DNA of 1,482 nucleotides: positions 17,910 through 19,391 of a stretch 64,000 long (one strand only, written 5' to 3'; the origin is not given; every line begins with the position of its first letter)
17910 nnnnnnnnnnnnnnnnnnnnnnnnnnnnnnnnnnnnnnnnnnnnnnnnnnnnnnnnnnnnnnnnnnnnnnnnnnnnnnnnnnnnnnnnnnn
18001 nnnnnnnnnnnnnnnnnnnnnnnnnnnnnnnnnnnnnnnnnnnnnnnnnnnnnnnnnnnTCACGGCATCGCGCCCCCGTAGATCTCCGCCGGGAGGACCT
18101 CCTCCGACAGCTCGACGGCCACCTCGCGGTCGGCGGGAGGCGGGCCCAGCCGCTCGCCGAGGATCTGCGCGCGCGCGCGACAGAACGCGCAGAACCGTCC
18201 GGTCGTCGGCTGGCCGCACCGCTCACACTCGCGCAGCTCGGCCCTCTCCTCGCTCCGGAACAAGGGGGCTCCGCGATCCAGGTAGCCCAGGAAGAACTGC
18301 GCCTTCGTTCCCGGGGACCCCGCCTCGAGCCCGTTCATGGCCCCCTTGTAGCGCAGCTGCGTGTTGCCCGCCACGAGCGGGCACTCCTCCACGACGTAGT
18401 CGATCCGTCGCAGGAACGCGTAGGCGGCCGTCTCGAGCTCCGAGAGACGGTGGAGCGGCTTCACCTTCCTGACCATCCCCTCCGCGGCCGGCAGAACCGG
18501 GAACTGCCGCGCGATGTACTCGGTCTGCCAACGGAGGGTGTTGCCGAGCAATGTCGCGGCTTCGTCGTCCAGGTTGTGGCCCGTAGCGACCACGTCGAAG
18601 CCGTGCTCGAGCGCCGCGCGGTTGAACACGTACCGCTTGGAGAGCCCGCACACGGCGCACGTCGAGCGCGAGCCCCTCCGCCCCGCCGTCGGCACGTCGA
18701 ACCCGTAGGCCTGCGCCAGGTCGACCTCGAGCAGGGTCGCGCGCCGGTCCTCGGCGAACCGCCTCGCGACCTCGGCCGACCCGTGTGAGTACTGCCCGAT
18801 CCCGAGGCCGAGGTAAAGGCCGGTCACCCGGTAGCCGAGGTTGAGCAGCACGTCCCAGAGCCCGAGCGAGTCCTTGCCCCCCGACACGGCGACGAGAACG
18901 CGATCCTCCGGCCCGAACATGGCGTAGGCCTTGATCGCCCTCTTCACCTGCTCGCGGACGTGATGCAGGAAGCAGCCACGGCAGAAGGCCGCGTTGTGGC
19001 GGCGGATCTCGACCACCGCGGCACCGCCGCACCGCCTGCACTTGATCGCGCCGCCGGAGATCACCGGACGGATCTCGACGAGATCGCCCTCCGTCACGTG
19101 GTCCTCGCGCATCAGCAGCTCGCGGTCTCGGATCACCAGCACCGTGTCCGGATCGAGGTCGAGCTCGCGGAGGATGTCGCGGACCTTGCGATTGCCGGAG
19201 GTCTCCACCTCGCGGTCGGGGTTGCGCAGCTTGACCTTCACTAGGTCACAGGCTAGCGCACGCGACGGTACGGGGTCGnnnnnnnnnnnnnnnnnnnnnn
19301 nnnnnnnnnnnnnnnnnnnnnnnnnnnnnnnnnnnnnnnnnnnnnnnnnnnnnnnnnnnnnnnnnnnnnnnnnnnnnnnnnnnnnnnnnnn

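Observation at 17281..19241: ttuA-trmI translationally coupled pair: two interdependent T-loop modifications (s2T54 and m1A58) in one operon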

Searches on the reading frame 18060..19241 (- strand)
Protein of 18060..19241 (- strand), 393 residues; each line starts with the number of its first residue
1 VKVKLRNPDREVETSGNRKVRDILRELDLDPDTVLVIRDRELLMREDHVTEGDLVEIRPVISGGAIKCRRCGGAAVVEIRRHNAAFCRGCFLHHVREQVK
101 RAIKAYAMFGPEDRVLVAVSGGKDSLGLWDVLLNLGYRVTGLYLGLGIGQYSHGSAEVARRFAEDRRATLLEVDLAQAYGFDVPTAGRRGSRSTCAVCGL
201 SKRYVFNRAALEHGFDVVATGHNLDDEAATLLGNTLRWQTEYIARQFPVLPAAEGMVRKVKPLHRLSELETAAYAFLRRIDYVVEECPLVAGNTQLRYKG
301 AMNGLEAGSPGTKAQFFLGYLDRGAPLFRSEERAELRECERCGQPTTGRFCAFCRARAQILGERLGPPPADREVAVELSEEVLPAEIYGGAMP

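Call 3: search_protein_families(library=pfam, proteins=[window:18060-19241:-], max_evalue=0.01)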
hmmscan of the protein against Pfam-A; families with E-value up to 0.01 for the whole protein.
window:18060-19241:- (393 aa): 4 families
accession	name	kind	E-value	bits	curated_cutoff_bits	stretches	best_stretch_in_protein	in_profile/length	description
PF22082.2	TtuA_LIM_N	-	3.8e-09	36.9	27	1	67-92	1-26/26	2-thiouridine synthetase TtuA, N-terminal LIM domain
PF01171.26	ATP_bind_3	-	1.6e-07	31.7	27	1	115-286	2-167/182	PP-loop family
PF02597.26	ThiS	-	3.6e-05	24.6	22.5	1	9-64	13-76/76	ThiS family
PF21965.2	SAMP2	-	0.0023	18.7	27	1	9-57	12-59/63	Small archaeal modifier protein 2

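Call 4: search_protein_families(library=ncbifam, proteins=[window:18060-19241:-], max_evalue=0.01)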
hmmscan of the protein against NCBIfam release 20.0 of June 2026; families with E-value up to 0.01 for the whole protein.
window:18060-19241:- (393 aa): 11 families
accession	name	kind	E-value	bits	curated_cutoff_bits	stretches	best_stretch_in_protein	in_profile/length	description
NF049949.1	tRNAsynTtuAPyrococ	equivalog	4.1e-78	262.5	450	1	66-356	1-289/292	tRNA-5-methyluridine(54) 2-sulfurtransferase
NF047749.1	tRNAThiolNcsA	equivalog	5.8e-32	111.1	500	1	67-355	2-314/322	tRNA 2-thiolation protein NcsA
NF007972.0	PRK10696.1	equivalog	5.3e-19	68.6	272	1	94-306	23-234/295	tRNA 2-thiocytidine(32) synthetase TtcA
TIGR00269.1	TIGR00269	hypoth_equivalog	1.3e-15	57.5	62.75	1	257-355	1-99/104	TIGR00269 family protein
TIGR02432.1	lysidine_TilS_N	equivalog_domain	7.6e-11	42.3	93.6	1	114-283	1-168/189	tRNA lysidine(34) synthetase TilS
NF006231.0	PRK08364.1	equivalog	9.6e-07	29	80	1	2-64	8-70/70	sulfur carrier protein ThiS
TIGR00268.2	TIGR00268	equivalog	0.00031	20.1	150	1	112-227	13-124/259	ATP-dependent sacrificial sulfur transferase LarE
NF010366.0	PRK13795.1-1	equivalog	0.0013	17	745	0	115-203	269-359/667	hypothetical protein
NF001138.1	PRK00143.1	equivalog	0.0018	17.3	284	1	114-225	1-124/345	tRNA 2-thiouridine(34) synthase MnmA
NF004424.0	PRK05766.1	equivalog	0.0019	17.9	54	1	63-91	14-41/54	30S ribosomal protein S14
TIGR01683.1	thiS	equivalog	0.0047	17.2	37.45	0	10-64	6-64/64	sulfur carrier protein ThiS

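Call 5: find_homologous_proteins(query=window:18060-19241:-, max_evalue=0.00001)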
Query window:18060-19241:- (393 aa): 8000 proteins with E <= 0.00001 among 8000 candidates; the best 120 are listed.
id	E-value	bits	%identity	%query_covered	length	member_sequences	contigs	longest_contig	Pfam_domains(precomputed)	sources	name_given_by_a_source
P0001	5.1e-261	883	99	100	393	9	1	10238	PF22082.3,PF01171.27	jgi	-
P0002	8.4e-224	761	85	100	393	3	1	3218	PF22082.3,PF01171.27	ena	-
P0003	1.6e-203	694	79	99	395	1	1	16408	PF22082.3,PF02597.27,PF01171.27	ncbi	-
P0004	4.3e-203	692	77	100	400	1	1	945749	PF22082.3,PF01171.27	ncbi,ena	-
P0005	2.9e-202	690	78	100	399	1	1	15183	PF22082.3,PF01171.27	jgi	jgi:uncharacterized protein (TIGR00269 family)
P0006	5.3e-202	689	77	99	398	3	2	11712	PF22082.3,PF01171.27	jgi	jgi:tRNA-5-methyluridine54 2-sulfurtransferase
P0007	8.2e-202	688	77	100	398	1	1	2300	PF22082.3,PF01171.27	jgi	jgi:uncharacterized protein (TIGR00269 family)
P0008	1.3e-201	688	78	99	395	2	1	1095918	PF22082.3,PF01171.27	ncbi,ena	-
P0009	2.0e-201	687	77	99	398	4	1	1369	PF22082.3,PF01171.27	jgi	jgi:uncharacterized protein (TIGR00269 family)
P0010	3.5e-201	686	77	100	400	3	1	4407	PF22082.3,PF02597.27,PF01171.27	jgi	-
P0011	1.0e-200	685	78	99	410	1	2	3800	PF22082.3,PF01171.27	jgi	jgi:uncharacterized protein (TIGR00269 family)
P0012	1.9e-200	684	77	99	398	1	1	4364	PF22082.3,PF01171.27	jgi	jgi:uncharacterized protein (TIGR00269 family)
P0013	3.0e-200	683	76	100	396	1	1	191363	PF22082.3,PF01171.27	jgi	jgi:uncharacterized protein (TIGR00269 family)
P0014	6.2e-200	682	77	99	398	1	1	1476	PF22082.3,PF01171.27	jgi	jgi:uncharacterized protein (TIGR00269 family)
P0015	7.8e-200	682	77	99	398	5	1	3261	PF22082.3,PF01171.27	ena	-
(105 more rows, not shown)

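Call 6: search_solved_structures(query=window:18060-19241:-, max_evalue=0.001, show_alignments=2)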
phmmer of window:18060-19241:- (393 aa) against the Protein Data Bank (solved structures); distinct sequences matched with E-value up to 0.001: 13.
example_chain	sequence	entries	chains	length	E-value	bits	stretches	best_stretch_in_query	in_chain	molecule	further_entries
5b4e_A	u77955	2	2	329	6e-92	311.6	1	67-356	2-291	Sulfur Transferase TtuA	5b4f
5gha_A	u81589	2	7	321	6.9e-92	311.4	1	67-356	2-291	Sulfur Transferase TtuA | tRNA-5-methyluridine(54) 2-sulfurtransferase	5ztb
5mko_A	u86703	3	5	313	1.4e-70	241.3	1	63-355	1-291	TtuA PH0300 | PH0300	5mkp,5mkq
3vrh_A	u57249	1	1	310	9.5e-70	238.5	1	66-355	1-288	Putative uncharacterized protein PH0300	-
6scy_A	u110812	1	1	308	4.1e-23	85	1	66-355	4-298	[4Fe-4S]-dependent U34-ARNt thiolase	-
6scy_B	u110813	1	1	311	7.1e-23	84.2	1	66-355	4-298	[4Fe-4S]-dependent U34-ARNt thiolase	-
5ztb_E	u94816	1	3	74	1.5e-11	47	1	2-64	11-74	Sulfur carrier protein TtuB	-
5gha_E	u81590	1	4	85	3.3e-11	45.8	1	1-63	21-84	Sulfur Carrier TtuB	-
1wy5_A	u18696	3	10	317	1.7e-08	36.9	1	107-286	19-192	Hypothetical UPF0072 protein AQ_1887 | tRNA(Ile)-lysidine synthase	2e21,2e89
5lda_B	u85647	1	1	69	1.1e-07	34.2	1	2-64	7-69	SAMP2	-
1rws_A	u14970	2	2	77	1.6e-07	33.6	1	2-64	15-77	hypothetical protein PF1061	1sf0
3a2k_A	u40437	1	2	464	1.4e-05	27.2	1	99-275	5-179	tRNA(Ile)-lysidine synthase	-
1ryj_A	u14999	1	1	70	1.5e-05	27.2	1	11-64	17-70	unknown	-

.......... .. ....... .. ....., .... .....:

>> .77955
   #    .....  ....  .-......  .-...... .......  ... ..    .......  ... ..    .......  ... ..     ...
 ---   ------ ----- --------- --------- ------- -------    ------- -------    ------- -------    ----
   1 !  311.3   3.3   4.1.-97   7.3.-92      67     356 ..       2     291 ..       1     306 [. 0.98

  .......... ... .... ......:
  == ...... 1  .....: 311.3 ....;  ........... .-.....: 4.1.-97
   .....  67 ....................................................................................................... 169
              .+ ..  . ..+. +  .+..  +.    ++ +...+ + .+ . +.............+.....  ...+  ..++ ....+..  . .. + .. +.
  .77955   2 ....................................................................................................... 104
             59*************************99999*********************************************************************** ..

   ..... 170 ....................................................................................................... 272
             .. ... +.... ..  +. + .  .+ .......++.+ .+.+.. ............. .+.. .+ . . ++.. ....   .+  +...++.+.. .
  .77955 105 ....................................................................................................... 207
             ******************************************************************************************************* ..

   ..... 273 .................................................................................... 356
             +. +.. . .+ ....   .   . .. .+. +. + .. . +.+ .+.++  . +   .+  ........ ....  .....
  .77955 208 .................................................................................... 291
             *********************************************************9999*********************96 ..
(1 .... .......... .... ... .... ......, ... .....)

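Call 11: find_related_loci(query=window:18060-19241:-, collection=genome_contigs, flank=10000)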
Query window:18060-19241:- (393 aa) in genome_contigs; peptide patterns used: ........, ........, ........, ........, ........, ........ (x = any residue, [..] = any of these).
526 stretches matched a pattern; 412 encode a relative of the query (tblastn E <= 1e-3); the best 80 are kept; 80 distinct loci.
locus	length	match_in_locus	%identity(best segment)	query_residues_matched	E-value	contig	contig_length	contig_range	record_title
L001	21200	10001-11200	77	1-393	0e+0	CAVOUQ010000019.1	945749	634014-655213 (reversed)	MAG: uncultured Actinomycetes bacterium isolate MFD10007.bin.2.82 genome assembly, contig: contig_38267, whole genome sh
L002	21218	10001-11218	79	1-388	0e+0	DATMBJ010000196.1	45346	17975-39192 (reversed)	MAG TPA_asm: Actinomycetota bacterium isolate SMAG_U13350 k141_180831, whole genome shotgun sequence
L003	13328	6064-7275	76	1-393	0e+0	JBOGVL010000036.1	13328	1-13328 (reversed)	MAG: Actinomycetota bacterium isolate SD8048_metabat2.bin.10 NODE_454_length_13328_cov_1.335808, whole genome shotgun se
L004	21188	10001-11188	77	1-391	0e+0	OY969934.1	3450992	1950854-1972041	MAG: uncultured Actinomycetes bacterium isolate MFD04944.bin.1.31 genome assembly, chromosome: 1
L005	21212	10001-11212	75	1-393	0e+0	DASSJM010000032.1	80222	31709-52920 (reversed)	MAG TPA_asm: Actinomycetota bacterium isolate SMAG_U1115 k141_1533838, whole genome shotgun sequence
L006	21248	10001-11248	75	1-391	0e+0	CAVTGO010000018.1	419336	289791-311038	MAG: uncultured Actinomycetes bacterium isolate MFD09206.bin.3.351 genome assembly, contig: contig_9691, whole genome sh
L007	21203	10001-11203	76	1-391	0e+0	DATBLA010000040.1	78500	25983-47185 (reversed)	MAG TPA_asm: Actinomycetota bacterium isolate SMAG_U3960 k141_2045636, whole genome shotgun sequence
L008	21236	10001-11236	77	1-388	0e+0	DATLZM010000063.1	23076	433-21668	MAG TPA_asm: Actinomycetota bacterium isolate SMAG_U13298 k141_2723, whole genome shotgun sequence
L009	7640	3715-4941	74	1-391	0e+0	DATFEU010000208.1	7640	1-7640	MAG TPA_asm: Actinomycetota bacterium isolate SMAG_U8616 k141_2635692, whole genome shotgun sequence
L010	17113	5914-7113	74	1-388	0e+0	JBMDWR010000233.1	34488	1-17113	MAG: Actinomycetota bacterium isolate ContSoil0_1 ContSoil0_contig233, whole genome shotgun sequence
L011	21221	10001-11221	74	1-389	0e+0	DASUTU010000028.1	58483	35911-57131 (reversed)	MAG TPA_asm: Actinomycetota bacterium isolate SMAG_U1771 k141_918430, whole genome shotgun sequence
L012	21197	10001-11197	75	1-391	0e+0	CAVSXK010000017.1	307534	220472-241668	MAG: uncultured Actinomycetes bacterium isolate MFD05567.bin.2.20 genome assembly, contig: contig_43971, whole genome sh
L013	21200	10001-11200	76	1-389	0e+0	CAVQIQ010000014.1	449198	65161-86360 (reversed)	MAG: uncultured Actinomycetes bacterium isolate MFD10007.bin.3.88 genome assembly, contig: contig_5152, whole genome sho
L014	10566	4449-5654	75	1-389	0e+0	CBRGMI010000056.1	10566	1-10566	MAG TPA_asm: uncultured bacterium isolate SRR11839387_binner23_Refined_27 genome assembly, contig: ERZ27397406.2007, who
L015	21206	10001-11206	73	1-389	0e+0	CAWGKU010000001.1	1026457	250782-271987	MAG: uncultured Actinomycetes bacterium isolate MFD02159.bin.1.20 genome assembly, contig: contig_31693, whole genome sh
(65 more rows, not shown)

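Call 28: find_encoding_contigs(protein=window:18060-19241:-, flank=3000, max_places=6)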
Protein window:18060-19241:- (393 aa): 4 contigs read that carry it; 3 places shown.
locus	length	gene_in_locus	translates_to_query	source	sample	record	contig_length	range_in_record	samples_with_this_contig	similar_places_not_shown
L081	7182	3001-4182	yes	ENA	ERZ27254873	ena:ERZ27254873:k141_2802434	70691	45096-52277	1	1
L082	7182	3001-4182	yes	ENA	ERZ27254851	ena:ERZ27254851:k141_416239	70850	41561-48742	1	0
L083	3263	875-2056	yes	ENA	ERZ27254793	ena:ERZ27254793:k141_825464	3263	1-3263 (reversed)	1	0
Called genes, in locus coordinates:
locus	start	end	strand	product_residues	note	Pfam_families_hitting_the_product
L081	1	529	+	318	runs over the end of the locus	PF02219:MTHFR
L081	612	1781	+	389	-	PF01571:GCV_T, PF08669:GCV_T_C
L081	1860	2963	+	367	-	PF00089:Trypsin, PF13365:Trypsin_2, PF13180:PDZ_2, PF17820:PDZ_6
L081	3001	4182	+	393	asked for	PF22082:TtuA_LIM_N, PF01171:ATP_bind_3 (weak)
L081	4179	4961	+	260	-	PF14801:TrmI-like_N, PF01135:PCMT (weak), PF08704:GCD14, PF13847:Methyltransf_31, PF08242:Methyltransf_12 (faint), PF13649:Methyltransf_25 (weak)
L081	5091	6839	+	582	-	PF17758:Prot_ATP_ID_OB_N, PF16450:Prot_ATP_ID_OB_C, PF13191:AAA_16 (weak), PF00004:AAA, PF00910:RNA_helicase (faint)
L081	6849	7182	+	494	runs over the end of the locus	PF03136:Pup_ligase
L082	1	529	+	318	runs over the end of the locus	PF02219:MTHFR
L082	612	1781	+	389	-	PF01571:GCV_T, PF08669:GCV_T_C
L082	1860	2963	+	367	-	PF00089:Trypsin, PF13365:Trypsin_2, PF13180:PDZ_2, PF17820:PDZ_6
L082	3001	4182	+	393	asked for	PF22082:TtuA_LIM_N, PF01171:ATP_bind_3 (weak)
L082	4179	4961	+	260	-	PF14801:TrmI-like_N, PF01135:PCMT (weak), PF08704:GCD14, PF13847:Methyltransf_31, PF08242:Methyltransf_12 (faint), PF13649:Methyltransf_25 (weak)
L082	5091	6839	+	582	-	PF17758:Prot_ATP_ID_OB_N, PF16450:Prot_ATP_ID_OB_C, PF00004:AAA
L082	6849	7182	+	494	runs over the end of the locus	PF03136:Pup_ligase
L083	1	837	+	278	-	?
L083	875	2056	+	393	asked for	PF22082:TtuA_LIM_N, PF01171:ATP_bind_3 (weak)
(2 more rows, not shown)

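Call 29: find_encoding_contigs(protein=P0001, flank=3000, max_places=4)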
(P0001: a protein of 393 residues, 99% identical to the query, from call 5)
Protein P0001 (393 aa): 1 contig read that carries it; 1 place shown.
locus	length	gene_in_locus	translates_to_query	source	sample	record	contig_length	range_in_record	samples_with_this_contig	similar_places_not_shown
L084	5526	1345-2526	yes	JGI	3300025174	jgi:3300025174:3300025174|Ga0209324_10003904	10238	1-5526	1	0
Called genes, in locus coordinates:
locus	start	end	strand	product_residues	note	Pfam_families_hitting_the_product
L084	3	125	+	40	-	?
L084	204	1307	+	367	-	PF00089:Trypsin, PF13365:Trypsin_2, PF13180:PDZ_2, PF17820:PDZ_6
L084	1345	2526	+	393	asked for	PF22082:TtuA_LIM_N, PF01171:ATP_bind_3 (weak)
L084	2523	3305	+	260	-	PF14801:TrmI-like_N, PF01135:PCMT (weak), PF08704:GCD14, PF13847:Methyltransf_31, PF08242:Methyltransf_12 (faint), PF13649:Methyltransf_25 (weak)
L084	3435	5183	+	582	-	PF17758:Prot_ATP_ID_OB_N, PF16450:Prot_ATP_ID_OB_C, PF13191:AAA_16 (weak), PF00004:AAA, PF00910:RNA_helicase (faint)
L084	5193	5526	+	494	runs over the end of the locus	PF03136:Pup_ligase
